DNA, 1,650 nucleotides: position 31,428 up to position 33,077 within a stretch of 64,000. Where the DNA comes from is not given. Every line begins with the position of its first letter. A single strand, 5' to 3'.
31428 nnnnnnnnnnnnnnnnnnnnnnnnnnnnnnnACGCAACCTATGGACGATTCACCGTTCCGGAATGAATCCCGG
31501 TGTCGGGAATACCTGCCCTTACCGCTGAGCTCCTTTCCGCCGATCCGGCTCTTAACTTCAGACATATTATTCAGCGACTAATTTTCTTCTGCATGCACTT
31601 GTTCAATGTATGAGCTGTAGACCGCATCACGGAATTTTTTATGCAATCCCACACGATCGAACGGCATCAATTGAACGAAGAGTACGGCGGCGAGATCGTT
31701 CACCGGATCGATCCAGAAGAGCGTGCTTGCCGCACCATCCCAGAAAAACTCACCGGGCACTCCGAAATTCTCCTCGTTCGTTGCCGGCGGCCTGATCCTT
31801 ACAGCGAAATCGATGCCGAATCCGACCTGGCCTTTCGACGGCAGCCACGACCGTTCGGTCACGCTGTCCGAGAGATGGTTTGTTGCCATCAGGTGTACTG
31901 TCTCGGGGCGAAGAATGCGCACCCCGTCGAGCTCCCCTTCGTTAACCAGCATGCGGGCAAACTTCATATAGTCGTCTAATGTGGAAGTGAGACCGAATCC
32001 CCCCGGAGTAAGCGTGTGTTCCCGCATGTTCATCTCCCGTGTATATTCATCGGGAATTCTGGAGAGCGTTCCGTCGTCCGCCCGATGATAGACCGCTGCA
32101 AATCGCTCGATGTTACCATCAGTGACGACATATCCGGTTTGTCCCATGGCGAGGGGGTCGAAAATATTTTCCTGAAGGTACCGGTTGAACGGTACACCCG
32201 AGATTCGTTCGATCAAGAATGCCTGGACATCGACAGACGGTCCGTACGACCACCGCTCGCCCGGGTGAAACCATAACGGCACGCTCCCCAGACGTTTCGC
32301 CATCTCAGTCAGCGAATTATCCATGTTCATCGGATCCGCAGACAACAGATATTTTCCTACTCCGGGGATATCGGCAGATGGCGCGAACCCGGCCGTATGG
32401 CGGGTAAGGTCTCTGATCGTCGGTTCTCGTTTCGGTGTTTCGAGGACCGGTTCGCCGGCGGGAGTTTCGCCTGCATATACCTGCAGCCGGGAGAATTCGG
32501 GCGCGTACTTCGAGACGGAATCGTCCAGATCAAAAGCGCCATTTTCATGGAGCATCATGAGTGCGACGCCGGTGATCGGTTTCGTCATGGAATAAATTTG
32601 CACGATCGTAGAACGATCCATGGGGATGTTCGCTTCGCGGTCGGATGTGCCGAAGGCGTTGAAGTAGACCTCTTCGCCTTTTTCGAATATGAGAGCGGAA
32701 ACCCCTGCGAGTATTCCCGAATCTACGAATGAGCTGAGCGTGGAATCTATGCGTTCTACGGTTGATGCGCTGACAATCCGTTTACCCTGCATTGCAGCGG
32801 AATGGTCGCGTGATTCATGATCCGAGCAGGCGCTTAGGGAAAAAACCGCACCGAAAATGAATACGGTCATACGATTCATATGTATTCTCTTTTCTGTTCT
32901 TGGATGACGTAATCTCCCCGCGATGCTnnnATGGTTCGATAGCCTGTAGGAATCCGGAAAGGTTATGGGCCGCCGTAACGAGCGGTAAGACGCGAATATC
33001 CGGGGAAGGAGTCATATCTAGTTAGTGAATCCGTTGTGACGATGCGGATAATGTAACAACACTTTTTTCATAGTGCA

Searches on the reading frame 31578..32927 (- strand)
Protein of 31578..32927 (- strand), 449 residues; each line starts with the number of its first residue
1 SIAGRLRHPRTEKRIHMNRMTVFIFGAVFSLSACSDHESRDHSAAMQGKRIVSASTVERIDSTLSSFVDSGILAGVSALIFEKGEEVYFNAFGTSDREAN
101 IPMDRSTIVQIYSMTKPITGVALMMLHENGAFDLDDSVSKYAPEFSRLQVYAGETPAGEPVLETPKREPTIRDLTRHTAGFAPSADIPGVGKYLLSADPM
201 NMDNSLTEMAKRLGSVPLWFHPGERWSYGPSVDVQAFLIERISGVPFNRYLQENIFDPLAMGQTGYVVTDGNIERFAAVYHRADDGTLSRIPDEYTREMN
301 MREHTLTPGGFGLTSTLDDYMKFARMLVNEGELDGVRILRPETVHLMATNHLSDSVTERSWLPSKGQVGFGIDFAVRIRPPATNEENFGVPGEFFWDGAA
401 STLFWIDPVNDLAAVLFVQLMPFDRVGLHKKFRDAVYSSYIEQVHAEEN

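Call 37: search_protein_families(library=pfam, proteins=[window:31578-32927:-], max_evalue=0.00001)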
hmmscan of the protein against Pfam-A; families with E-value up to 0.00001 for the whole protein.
window:31578-32927:- (449 aa): 1 family
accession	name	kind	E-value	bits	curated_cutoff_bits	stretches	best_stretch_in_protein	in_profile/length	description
PF00144.29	Beta-lactamase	-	3.8e-58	197.6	27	1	61-424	2-314/329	Beta-lactamase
